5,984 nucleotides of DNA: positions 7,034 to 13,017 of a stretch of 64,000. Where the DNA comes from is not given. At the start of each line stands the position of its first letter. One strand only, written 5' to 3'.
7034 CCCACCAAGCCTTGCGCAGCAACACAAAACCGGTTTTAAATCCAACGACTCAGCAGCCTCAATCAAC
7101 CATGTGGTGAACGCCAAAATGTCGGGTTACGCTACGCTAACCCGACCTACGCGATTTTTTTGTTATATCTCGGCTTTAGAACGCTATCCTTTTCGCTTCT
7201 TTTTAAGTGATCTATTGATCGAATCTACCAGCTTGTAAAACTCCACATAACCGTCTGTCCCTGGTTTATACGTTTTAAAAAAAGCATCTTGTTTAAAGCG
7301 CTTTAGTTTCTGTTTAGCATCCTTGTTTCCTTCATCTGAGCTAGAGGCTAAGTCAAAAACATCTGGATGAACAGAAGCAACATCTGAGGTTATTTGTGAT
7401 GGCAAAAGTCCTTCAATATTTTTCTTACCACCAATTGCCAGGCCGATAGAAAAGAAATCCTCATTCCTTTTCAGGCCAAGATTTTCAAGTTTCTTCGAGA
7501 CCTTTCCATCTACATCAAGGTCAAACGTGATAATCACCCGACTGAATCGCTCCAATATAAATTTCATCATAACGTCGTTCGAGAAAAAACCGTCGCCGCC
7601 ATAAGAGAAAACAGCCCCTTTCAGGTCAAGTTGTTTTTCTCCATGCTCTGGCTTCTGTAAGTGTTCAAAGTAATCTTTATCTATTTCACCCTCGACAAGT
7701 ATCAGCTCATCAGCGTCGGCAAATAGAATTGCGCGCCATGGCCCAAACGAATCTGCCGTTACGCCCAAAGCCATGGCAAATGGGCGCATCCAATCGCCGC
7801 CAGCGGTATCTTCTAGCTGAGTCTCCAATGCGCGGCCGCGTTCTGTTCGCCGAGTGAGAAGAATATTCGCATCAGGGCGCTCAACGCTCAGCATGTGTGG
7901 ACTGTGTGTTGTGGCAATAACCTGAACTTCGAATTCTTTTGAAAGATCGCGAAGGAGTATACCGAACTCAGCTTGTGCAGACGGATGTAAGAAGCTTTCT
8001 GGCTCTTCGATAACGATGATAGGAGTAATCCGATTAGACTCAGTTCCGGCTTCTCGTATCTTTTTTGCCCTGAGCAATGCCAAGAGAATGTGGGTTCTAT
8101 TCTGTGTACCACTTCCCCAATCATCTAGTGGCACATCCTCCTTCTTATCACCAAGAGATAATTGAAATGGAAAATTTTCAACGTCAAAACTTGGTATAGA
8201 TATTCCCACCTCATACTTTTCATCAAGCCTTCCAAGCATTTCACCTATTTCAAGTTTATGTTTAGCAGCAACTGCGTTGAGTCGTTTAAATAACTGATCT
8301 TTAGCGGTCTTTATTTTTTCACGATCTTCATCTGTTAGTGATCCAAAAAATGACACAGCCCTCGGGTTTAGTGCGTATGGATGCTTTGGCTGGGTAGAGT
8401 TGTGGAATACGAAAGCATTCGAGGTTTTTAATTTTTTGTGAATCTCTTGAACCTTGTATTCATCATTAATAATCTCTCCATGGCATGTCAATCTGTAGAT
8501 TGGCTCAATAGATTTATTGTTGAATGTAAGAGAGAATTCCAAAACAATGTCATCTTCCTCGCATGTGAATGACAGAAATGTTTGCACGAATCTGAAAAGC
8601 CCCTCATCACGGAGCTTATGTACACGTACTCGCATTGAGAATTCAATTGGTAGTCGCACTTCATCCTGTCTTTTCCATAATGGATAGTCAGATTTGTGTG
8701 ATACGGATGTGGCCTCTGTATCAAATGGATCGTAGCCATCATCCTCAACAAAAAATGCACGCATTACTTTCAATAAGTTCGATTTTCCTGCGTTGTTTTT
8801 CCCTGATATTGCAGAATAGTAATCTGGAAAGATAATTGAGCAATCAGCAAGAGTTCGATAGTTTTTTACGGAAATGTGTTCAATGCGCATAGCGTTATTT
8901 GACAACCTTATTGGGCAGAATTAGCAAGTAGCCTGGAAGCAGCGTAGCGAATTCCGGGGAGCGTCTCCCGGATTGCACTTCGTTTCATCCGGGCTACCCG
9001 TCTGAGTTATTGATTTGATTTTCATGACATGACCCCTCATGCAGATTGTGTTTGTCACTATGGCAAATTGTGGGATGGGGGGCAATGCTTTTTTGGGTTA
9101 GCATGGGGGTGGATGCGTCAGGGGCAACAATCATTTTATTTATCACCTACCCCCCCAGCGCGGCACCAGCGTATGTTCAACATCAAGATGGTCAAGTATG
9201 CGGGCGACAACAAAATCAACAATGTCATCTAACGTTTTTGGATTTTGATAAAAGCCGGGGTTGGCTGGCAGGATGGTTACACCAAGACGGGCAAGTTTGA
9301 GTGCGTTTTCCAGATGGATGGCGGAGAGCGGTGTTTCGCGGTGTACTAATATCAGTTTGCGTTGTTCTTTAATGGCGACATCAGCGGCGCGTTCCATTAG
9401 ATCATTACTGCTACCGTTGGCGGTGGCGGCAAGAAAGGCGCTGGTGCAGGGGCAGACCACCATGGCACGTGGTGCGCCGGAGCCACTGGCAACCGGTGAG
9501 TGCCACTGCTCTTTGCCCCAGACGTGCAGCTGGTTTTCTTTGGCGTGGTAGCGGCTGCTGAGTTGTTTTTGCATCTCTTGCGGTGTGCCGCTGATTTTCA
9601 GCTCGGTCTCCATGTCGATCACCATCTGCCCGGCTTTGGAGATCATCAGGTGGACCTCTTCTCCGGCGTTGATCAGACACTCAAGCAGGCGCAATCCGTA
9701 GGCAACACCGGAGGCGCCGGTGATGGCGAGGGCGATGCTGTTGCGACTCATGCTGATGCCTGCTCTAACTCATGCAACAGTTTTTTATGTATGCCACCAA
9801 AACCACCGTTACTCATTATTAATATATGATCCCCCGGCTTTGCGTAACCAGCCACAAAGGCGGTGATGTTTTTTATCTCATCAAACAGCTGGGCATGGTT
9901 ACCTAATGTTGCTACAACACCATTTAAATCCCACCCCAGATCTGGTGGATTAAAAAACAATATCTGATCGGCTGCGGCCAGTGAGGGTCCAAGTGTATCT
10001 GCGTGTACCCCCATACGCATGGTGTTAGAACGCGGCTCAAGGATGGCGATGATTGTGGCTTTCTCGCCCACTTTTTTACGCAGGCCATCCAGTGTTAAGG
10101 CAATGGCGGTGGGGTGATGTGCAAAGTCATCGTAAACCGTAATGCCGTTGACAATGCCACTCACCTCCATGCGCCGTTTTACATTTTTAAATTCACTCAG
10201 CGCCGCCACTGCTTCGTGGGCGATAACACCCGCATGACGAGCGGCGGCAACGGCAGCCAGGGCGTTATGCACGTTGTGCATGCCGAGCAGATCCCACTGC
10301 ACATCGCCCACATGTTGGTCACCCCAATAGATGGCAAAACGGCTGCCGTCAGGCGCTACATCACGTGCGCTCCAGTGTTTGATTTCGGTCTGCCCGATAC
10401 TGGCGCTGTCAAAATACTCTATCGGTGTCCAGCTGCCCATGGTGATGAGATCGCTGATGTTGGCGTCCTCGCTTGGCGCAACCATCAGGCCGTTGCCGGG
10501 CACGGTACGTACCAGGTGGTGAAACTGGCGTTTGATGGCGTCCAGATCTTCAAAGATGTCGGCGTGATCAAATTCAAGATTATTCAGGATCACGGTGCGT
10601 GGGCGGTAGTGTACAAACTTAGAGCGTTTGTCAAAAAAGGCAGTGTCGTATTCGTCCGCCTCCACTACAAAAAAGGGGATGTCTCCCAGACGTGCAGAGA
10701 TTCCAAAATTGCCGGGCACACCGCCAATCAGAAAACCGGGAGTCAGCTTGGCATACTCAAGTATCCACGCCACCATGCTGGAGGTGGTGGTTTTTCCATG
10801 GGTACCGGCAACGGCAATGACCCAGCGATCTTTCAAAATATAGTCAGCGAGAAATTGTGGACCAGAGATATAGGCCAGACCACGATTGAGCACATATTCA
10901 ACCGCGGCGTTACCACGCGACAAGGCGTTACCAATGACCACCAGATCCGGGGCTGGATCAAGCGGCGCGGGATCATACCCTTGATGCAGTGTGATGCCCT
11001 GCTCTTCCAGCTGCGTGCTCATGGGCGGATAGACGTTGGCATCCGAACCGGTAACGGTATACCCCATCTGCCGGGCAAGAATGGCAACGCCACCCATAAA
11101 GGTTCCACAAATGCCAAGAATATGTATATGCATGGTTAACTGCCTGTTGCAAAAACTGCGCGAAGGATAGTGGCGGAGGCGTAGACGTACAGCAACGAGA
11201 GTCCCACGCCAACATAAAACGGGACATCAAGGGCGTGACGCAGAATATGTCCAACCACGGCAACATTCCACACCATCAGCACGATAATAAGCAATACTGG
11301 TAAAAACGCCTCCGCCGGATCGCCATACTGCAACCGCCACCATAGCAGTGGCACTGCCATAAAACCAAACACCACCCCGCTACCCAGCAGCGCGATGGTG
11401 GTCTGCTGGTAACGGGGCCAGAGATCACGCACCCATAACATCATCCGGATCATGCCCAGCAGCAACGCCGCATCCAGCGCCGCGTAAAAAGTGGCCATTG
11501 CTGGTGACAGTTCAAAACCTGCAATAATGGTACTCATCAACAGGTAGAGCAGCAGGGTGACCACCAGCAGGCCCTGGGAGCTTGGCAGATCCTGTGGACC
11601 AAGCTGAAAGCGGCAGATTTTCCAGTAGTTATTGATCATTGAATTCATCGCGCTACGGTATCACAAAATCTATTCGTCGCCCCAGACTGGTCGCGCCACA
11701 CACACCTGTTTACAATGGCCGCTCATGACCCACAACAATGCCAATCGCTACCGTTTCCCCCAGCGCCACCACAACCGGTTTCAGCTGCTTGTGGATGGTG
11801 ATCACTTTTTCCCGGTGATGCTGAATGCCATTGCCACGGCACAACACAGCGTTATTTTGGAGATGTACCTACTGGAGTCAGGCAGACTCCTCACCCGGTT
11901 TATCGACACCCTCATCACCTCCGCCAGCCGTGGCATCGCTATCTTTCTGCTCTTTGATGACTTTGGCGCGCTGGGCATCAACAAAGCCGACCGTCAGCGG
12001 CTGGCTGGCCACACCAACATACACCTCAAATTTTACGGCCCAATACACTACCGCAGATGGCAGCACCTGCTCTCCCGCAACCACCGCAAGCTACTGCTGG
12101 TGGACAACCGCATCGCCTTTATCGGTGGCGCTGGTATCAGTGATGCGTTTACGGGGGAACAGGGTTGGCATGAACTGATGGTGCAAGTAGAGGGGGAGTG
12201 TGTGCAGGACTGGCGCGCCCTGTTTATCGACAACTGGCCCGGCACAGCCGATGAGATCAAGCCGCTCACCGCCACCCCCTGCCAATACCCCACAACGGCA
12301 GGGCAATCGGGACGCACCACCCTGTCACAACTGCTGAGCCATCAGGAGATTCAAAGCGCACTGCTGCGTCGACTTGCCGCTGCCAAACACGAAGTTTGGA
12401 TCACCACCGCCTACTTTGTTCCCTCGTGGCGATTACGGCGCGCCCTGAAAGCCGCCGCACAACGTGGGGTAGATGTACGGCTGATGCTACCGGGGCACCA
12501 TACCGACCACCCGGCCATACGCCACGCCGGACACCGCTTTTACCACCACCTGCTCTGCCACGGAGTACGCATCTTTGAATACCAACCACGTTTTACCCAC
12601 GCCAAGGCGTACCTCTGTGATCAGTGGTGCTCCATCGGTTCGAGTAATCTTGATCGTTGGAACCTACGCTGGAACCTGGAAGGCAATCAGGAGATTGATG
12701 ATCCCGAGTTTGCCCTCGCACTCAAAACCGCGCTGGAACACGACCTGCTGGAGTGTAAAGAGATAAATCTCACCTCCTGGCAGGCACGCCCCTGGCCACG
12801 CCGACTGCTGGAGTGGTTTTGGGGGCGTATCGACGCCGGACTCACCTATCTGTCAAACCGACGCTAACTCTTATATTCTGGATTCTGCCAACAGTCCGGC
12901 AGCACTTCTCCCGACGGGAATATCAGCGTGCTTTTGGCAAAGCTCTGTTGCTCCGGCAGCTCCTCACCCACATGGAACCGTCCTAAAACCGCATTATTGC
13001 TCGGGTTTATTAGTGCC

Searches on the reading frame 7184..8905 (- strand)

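Call 58: search_protein_families(library=pfam, proteins=[window:7184-8905:-], max_evalue=0.001)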
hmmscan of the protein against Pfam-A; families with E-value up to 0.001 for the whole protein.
window:7184-8905:- (573 aa): 5 families
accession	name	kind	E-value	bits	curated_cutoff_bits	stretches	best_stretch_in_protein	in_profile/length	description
PF13175.12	AAA_15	-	1.4e-37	130.6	32.1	1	6-338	1-373/374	AAA ATPase domain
PF13304.12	AAA_21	-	8.1e-19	69.2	27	1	32-339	3-303/304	AAA domain, putative AbiEii toxin, Type IV TA system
PF11398.14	DUF2813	-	2.4e-08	34.2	21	1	273-357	262-343/372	Protein of unknown function (DUF2813)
PF02463.25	SMC_N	-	3.2e-06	27.2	40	0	8-49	2-45/220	RecF/RecN/SMC N terminal domain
PF13476.12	AAA_23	-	0.00051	21.2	27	0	11-203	2-154/201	AAA domain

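Call 59: search_protein_families(library=padloc, proteins=[window:7184-8905:-], max_evalue=0.01)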
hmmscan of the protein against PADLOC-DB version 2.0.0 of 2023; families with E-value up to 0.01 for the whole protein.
window:7184-8905:- (573 aa): 136 families (the best 25 are shown)
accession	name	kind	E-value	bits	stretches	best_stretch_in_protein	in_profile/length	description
PDLC02979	AriA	-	2.6e-35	120.9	1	6-339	1-373/373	-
PDLC02358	Old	-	1e-32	111.7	2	222-469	213-453/578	Old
PDLC00066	GajA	-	1.3e-22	78.1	2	224-367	213-349/567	AAA ATPase domain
PDLC03878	NsnB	-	6.6e-22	76.7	1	8-340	2-282/345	-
PDLC00070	GajA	-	4.9e-21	73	2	196-359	195-357/596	AAA ATPase domain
PDLC00069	GajA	-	5.3e-21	72.7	2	257-353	296-395/687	AAA ATPase domain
PDLC00063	GajA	-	9.7e-21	72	2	256-341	308-402/679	AAA ATPase domain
PDLC00077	GajA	-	4.7e-20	69.7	2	194-353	245-394/616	AAA ATPase domain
PDLC02980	AriA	-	8e-20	70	1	33-339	4-303/304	-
PDLC00065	GajA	-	1.6e-19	68.2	2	247-341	288-389/670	AAA ATPase domain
PDLC04178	HEC-01A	-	1.1e-18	65.4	2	256-360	258-352/399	-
PDLC00091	GajA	-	3.9e-18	63.6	2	178-351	188-354/627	AAA ATPase domain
PDLC04135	mad3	-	7e-18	63.3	1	7-355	1-342/374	mads_3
PDLC00067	GajA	-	1.9e-17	61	2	249-499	258-500/604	AAA ATPase domain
PDLC00079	GajA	-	5e-17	60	2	6-159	1-157/702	AAA ATPase domain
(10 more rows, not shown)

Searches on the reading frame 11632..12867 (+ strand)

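Call 3: search_protein_families(library=pfam, proteins=[window:11632-12867:+], max_evalue=1)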
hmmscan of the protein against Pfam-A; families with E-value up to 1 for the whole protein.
window:11632-12867:+ (411 aa): 3 families
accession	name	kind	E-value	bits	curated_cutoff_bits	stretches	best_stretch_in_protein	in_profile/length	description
PF13091.12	PLDc_2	-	1.6e-41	141.7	27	2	244-371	1-131/132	PLD-like domain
PF00614.28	PLDc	-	5.6e-08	32.9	21.9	1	149-167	4-22/28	Phospholipase D Active site motif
PF11495.14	Regulator_TrmB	-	0.0064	16.2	22.2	0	65-110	17-58/233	Archaeal transcriptional regulator TrmB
